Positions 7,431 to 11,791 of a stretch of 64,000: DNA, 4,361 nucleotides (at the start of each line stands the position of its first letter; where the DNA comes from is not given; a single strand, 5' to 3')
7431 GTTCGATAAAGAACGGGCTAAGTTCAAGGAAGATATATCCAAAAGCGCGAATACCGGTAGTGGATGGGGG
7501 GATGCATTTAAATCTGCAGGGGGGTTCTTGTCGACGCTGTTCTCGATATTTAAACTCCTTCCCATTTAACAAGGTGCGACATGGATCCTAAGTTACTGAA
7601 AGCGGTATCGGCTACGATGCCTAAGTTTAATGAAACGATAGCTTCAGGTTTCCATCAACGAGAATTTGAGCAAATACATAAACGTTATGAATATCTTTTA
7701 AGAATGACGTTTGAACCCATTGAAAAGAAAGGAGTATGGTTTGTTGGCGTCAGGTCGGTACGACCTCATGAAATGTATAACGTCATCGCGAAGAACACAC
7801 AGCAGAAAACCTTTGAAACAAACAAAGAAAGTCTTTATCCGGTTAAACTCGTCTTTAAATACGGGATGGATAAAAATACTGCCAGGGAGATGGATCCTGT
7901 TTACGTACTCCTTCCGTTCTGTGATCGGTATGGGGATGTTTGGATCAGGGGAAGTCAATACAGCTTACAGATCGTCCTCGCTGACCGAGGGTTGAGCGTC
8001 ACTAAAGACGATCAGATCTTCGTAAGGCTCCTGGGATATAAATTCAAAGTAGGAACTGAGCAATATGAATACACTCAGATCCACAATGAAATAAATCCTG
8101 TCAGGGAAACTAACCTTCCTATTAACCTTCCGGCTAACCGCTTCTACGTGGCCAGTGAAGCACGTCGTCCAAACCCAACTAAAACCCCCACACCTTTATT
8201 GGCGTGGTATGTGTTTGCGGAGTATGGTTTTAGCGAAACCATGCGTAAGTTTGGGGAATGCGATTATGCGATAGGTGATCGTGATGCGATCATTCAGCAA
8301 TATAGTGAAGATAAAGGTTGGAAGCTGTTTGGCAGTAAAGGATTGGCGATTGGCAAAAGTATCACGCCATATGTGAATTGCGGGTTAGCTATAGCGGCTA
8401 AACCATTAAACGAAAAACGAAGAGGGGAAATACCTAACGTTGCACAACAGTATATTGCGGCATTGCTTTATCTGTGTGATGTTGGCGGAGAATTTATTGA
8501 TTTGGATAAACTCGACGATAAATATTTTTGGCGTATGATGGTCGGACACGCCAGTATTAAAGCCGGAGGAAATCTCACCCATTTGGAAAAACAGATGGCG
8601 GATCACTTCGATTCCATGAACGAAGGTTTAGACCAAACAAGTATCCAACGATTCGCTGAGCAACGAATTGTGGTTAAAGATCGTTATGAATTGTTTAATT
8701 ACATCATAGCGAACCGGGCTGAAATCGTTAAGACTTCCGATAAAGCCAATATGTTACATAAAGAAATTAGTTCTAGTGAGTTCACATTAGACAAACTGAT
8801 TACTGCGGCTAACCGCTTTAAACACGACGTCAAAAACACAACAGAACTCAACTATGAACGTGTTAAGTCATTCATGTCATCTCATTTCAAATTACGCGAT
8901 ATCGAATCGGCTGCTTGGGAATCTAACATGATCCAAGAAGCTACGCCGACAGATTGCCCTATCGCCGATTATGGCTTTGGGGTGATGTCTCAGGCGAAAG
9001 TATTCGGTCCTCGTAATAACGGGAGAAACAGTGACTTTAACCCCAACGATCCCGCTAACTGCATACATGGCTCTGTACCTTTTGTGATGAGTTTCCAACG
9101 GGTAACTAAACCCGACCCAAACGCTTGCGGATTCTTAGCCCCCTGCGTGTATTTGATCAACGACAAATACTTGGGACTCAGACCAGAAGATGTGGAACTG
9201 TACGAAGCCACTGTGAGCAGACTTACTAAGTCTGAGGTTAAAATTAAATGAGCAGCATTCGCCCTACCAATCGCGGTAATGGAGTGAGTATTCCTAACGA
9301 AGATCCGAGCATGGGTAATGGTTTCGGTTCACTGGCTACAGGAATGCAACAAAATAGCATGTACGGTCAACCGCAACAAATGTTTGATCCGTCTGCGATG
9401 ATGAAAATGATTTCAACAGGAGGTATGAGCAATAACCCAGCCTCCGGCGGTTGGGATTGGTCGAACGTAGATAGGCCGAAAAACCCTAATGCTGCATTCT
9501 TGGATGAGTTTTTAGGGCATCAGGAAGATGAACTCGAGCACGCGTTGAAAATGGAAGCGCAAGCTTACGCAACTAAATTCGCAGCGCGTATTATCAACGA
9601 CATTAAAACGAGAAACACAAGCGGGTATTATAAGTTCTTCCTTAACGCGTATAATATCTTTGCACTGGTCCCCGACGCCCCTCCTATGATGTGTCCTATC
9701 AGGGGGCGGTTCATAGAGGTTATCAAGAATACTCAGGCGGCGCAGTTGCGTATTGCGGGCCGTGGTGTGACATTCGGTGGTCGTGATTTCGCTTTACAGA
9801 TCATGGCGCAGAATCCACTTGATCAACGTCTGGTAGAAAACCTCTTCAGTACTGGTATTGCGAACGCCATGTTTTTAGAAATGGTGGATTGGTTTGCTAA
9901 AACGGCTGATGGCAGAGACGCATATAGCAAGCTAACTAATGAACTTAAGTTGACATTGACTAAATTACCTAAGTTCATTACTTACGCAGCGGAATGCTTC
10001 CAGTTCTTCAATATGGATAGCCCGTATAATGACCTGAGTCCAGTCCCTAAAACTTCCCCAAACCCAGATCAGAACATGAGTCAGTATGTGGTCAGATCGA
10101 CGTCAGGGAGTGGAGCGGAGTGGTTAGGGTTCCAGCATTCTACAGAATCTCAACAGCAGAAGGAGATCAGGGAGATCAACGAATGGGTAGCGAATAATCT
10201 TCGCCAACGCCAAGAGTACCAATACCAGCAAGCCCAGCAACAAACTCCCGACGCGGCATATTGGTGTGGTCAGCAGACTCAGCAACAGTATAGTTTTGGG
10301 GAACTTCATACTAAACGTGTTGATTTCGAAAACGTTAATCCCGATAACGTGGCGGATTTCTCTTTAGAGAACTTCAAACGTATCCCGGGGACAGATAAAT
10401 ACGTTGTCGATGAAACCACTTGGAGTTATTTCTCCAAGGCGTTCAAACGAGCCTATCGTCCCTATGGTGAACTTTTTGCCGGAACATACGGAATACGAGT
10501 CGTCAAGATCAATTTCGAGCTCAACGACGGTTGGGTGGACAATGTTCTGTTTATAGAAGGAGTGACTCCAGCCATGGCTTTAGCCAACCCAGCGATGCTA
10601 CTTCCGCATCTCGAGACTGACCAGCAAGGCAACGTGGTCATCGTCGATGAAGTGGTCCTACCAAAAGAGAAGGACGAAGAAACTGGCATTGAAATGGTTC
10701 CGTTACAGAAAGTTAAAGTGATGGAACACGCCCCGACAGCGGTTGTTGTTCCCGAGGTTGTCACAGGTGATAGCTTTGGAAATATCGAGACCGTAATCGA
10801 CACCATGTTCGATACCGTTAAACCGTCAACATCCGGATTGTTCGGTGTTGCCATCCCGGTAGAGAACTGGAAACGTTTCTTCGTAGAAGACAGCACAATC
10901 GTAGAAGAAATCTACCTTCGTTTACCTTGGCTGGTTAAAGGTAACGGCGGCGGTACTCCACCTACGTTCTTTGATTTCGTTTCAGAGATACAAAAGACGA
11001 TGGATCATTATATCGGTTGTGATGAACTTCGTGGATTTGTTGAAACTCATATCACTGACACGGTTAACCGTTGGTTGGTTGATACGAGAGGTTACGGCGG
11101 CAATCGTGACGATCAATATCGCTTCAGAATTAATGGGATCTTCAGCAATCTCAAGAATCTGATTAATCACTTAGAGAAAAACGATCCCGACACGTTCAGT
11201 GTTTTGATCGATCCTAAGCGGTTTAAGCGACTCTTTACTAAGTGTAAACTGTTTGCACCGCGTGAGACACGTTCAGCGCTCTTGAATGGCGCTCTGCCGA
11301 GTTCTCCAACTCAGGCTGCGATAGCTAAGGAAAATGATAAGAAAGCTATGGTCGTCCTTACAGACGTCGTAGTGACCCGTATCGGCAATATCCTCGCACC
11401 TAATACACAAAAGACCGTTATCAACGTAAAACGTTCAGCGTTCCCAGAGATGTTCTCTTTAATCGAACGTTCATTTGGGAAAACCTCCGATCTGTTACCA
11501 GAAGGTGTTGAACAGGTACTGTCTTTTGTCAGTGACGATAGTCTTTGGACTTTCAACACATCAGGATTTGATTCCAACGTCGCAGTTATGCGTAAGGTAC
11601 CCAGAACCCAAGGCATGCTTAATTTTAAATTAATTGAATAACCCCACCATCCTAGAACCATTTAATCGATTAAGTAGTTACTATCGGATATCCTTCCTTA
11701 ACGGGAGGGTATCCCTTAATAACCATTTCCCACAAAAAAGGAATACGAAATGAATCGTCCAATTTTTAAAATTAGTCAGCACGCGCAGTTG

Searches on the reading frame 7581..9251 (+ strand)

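Call 4: search_protein_families(library=pfam, proteins=[window:7581-9251:+], max_evalue=1)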
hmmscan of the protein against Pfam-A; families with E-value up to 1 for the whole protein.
window:7581-9251:+ (556 aa): 0 families

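Call 5: search_protein_families(library=phrogs, proteins=[window:7581-9251:+], max_evalue=0.1)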
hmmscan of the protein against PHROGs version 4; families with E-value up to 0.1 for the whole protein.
window:7581-9251:+ (556 aa): 2 families
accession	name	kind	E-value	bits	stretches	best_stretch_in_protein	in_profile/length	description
phrog_2943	-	DNA, RNA and nucleotide metabolism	1.1e-145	487.2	1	1-551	1-533/535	polymerase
phrog_25563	-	unknown function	0.046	13.1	1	339-505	300-443/777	-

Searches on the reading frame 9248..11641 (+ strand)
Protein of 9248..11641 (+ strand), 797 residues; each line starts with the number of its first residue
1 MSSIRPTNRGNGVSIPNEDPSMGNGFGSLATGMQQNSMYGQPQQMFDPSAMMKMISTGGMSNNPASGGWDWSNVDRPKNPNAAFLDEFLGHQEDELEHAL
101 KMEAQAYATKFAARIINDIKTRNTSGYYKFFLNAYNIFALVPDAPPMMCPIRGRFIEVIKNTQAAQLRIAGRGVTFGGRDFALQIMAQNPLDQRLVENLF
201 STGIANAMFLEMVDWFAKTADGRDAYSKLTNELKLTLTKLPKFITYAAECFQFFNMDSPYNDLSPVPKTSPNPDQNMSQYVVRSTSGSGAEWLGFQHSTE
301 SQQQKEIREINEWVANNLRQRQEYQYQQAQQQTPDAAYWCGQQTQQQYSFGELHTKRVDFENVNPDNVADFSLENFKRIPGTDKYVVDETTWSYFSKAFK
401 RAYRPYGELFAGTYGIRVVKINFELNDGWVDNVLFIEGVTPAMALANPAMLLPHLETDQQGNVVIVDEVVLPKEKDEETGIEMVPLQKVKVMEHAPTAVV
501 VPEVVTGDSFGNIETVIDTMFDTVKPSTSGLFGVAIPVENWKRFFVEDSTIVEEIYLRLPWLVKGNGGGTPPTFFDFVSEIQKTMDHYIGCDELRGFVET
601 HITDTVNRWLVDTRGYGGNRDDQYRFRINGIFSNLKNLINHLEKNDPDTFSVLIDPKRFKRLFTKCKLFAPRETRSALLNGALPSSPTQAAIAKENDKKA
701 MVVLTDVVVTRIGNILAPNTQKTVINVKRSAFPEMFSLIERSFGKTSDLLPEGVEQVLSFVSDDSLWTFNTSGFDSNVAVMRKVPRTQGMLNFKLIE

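Call 4: search_protein_families(library=pfam, proteins=[window:9248-11641:+], max_evalue=1)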
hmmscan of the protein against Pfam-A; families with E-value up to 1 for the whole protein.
window:9248-11641:+ (797 aa): 0 families

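Call 5: search_protein_families(library=phrogs, proteins=[window:9248-11641:+], max_evalue=0.1)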
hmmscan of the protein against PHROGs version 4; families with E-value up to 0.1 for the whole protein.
window:9248-11641:+ (797 aa): 1 family
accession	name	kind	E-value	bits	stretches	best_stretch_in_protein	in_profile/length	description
phrog_13213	-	unknown function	4.2e-109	367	1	4-788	17-833/842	-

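Call 102: search_solved_structures(query=window:9248-11638:+, max_evalue=0.01)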
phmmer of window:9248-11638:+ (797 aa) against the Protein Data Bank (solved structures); distinct sequences matched with E-value up to 0.01: 0.
